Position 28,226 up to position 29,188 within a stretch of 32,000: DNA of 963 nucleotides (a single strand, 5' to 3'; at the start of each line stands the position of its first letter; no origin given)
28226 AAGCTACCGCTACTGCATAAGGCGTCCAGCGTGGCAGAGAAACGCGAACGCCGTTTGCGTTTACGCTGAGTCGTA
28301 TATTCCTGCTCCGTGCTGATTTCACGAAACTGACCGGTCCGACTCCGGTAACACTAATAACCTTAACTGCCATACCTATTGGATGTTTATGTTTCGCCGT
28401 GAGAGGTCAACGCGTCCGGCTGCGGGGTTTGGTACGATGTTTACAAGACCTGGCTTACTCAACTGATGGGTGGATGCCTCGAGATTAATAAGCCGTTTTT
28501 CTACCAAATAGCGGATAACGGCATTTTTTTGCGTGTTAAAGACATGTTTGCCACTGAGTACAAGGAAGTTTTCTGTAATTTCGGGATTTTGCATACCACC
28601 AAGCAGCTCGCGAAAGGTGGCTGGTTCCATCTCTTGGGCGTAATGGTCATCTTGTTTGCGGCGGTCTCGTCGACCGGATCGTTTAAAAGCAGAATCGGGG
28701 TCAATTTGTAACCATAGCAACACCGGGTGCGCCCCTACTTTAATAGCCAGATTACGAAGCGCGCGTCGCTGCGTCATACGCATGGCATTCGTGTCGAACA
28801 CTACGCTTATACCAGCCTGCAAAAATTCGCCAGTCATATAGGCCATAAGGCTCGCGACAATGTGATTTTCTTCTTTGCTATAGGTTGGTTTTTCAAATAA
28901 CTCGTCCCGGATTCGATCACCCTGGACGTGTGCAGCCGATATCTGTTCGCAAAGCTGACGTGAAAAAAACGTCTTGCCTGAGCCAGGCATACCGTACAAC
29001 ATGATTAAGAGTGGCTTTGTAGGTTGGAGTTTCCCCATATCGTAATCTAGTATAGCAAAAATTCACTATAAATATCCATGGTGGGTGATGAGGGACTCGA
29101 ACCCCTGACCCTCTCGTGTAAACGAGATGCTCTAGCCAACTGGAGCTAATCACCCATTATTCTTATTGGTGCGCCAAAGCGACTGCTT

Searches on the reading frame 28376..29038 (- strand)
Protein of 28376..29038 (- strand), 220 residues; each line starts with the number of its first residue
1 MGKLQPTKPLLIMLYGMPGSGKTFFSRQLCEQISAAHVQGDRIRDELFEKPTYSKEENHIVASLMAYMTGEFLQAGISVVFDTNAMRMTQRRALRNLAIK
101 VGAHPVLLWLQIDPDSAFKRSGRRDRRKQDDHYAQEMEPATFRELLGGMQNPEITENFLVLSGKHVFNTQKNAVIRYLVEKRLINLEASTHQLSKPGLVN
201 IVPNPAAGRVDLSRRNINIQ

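Call 63: search_protein_families(library=pfam, proteins=[window:28376-29038:-], max_evalue=0.001)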
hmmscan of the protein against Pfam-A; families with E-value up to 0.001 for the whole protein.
window:28376-29038:- (220 aa): 9 families
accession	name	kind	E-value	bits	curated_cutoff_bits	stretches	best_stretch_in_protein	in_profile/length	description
PF13671.12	AAA_33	-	4.3e-19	69.7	27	1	11-137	1-131/143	AAA domain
PF13207.12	AAA_17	-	7.5e-08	33.2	27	1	15-135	1-133/136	AAA domain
PF08433.16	KTI12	-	7.8e-07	29.3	22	1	11-136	3-128/271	Chromatin associated protein KTI12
PF13238.12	AAA_18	-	1.9e-05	25.6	29.4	1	12-137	1-124/128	AAA domain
PF06414.18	Zeta_toxin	-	1.9e-05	24.6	22.3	1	5-125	12-144/199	Zeta toxin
PF01583.26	APS_kinase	-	9.5e-05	22.9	21.1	1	9-100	2-98/152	Adenylylsulphate kinase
PF00004.35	AAA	-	0.00035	21.5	21.2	0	12-36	1-25/131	ATPase family associated with various cellular activities (AAA)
PF13191.12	AAA_16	-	0.0005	21.1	32.6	1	9-40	24-58/167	AAA ATPase domain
PF06309.17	Torsin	-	0.0005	20.6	27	0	5-39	49-83/127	Torsin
